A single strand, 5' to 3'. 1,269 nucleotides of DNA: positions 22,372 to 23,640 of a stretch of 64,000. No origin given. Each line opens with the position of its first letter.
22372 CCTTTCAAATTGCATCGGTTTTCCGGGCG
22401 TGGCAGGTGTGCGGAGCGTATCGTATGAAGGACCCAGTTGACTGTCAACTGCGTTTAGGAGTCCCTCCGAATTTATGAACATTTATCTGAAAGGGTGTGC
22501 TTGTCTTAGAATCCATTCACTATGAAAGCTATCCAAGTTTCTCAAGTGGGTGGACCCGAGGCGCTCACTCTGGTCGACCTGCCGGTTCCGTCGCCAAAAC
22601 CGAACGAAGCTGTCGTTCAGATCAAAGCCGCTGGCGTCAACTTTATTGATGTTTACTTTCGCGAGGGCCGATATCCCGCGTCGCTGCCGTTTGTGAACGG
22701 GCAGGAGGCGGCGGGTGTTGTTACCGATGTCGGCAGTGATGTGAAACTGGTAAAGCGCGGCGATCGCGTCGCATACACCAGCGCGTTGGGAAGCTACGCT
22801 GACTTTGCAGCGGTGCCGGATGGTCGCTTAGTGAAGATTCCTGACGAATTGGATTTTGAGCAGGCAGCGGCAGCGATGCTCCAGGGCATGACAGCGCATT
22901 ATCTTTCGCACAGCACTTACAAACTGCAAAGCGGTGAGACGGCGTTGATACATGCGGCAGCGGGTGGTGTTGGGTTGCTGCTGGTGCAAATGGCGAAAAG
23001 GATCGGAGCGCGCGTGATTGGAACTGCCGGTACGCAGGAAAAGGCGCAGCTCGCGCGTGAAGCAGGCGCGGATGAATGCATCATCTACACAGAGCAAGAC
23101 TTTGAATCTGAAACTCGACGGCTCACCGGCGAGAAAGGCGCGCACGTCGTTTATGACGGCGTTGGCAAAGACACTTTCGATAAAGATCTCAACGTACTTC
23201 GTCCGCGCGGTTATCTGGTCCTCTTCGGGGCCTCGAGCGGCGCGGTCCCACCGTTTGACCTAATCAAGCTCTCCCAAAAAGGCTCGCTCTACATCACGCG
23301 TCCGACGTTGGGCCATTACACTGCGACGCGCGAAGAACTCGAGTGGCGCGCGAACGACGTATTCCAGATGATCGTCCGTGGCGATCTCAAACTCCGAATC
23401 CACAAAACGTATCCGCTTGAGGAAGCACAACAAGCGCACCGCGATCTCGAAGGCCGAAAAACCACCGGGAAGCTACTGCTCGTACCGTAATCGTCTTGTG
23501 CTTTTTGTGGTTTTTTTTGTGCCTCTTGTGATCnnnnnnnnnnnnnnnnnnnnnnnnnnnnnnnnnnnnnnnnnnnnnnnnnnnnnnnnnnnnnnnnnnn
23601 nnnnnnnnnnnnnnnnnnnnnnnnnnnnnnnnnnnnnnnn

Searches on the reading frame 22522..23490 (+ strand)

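Call 7: search_protein_families(library=pfam, proteins=[window:22522-23490:+])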
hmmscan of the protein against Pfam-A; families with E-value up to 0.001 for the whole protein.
window:22522-23490:+ (322 aa): 3 families
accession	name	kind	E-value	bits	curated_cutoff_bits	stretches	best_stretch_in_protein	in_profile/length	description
PF00107.32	ADH_zinc_N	-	1.4e-27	96.6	31.8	1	149-259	1-110/129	Zinc-binding dehydrogenase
PF13602.12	ADH_zinc_N_2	-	2.5e-22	80.7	27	1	182-320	2-134/134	Zinc-binding dehydrogenase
PF08240.17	ADH_N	-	1.9e-16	60.7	23.5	1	26-108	1-104/104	Alcohol dehydrogenase GroES-like domain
